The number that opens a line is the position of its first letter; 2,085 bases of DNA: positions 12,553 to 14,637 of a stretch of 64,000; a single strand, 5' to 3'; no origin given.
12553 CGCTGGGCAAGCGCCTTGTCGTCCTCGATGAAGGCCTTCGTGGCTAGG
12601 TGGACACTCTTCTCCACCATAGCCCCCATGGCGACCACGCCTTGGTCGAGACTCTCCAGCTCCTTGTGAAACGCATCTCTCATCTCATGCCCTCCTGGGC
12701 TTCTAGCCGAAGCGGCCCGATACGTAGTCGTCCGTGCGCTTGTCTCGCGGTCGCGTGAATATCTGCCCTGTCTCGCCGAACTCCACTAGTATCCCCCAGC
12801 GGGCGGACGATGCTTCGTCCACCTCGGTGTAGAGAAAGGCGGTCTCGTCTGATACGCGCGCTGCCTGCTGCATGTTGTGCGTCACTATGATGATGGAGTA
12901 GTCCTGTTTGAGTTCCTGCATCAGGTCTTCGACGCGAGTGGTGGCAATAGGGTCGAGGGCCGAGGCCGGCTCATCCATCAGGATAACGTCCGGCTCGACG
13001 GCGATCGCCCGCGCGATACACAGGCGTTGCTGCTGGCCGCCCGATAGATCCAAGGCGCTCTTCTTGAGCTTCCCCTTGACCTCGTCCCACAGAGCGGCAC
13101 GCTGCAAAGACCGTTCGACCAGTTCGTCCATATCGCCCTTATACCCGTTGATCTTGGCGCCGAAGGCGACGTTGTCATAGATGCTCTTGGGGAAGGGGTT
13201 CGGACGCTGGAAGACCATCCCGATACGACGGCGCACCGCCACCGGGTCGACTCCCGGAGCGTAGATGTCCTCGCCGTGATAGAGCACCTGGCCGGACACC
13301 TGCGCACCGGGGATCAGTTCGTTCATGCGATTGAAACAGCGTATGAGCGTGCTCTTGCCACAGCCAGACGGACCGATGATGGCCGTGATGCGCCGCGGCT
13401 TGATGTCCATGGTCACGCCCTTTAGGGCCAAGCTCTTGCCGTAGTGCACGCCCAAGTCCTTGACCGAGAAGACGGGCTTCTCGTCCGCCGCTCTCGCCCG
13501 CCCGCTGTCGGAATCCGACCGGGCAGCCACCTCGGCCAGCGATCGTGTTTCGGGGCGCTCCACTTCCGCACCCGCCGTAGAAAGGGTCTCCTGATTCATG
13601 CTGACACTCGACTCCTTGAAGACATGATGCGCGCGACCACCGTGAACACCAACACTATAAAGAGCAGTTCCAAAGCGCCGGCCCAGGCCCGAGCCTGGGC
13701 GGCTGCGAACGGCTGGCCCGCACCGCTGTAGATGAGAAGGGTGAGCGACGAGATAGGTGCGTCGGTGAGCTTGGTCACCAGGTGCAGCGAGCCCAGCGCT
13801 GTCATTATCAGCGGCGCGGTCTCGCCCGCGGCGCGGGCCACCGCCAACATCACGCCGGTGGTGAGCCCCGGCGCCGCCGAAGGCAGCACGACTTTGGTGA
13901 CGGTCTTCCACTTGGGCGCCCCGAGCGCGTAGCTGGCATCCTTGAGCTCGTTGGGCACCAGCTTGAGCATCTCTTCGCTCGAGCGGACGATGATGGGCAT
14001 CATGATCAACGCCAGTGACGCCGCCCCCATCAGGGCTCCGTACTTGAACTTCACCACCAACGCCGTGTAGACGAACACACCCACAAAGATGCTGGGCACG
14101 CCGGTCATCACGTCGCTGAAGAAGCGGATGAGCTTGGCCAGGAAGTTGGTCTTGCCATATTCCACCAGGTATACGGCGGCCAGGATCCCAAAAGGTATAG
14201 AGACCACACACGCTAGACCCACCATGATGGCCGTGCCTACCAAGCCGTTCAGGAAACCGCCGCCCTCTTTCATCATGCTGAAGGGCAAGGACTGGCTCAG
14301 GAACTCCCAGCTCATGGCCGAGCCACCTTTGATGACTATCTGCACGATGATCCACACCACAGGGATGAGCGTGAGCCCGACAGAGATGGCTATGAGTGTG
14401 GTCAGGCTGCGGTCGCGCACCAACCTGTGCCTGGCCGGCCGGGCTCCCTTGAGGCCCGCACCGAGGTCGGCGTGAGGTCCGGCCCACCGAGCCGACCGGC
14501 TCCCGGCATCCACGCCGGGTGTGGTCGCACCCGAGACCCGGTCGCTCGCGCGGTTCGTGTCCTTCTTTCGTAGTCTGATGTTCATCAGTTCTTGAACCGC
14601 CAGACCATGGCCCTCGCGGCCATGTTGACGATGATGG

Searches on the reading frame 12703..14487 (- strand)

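Call 48: search_protein_families(library=ncbifam, proteins=[window:12703-14487:-], max_evalue=1e-10)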
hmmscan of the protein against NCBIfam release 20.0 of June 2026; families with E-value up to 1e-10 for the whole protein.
window:12703-14487:- (594 aa): 161 families (the best 25 are shown)
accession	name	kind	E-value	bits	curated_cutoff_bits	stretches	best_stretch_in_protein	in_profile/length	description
TIGR00972.1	3a0107s01c2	equivalog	1.9e-113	377.9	343.2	1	340-594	2-248/248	phosphate ABC transporter ATP-binding protein PstB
NF010851.0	PRK14258.1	subfamily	8.6e-87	290.9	425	1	338-593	6-260/261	phosphate ABC transporter ATP-binding protein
NF010860.0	PRK14267.1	equivalog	9.5e-85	284.3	412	1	342-594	7-253/253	phosphate ABC transporter ATP-binding protein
NF010840.0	PRK14246.1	equivalog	2.2e-64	217.6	425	1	338-593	9-256/257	phosphate ABC transporter ATP-binding protein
NF010864.0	PRK14271.1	equivalog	1.7e-61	207.7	561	1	325-592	7-265/276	phosphate ABC transporter ATP-binding protein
NF007027.0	PRK09493.1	equivalog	1.2e-40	139.4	379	1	342-552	4-209/240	glutamine ABC transporter ATP-binding protein GlnQ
TIGR04521.1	ECF_ATPase_2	equivalog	1.8e-39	135.5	330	1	352-552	18-218/279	energy-coupling factor transporter ATPase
TIGR01186.1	proV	subfamily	4.7e-39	134.5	326.6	1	350-552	4-203/363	betaine/proline/choline family ABC transporter ATP-binding protein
NF008428.0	PRK11264.1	equivalog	1.1e-37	129.7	406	1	341-589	5-244/250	L-cystine ABC transporter ATP-binding protein TcyN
TIGR02315.1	ABC_phnC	equivalog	1.2e-36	126.4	266.1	1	341-546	3-213/243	phosphonate ABC transporter ATP-binding protein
TIGR03005.1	ectoine_ehuA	equivalog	1.4e-36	126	345.4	1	342-590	3-248/252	ectoine/hydroxyectoine ABC transporter ATP-binding protein EhuA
TIGR04520.1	ECF_ATPase_1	equivalog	2.5e-35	122.2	315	1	342-544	3-202/269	energy-coupling factor transporter ATPase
TIGR02857.1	CydD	equivalog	5e-35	121.4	435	1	320-545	300-523/529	thiol reductant ABC exporter subunit CydD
NF043075.1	MMSYN1_0197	equivalog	1.5e-34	119.4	550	1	340-549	3-203/341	spermidine/putrescine ABC transporter ATP-binding protein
NF007908.0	PRK10619.1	equivalog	2.5e-34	118.6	466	1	340-591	6-254/257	histidine ABC transporter ATP-binding protein HisP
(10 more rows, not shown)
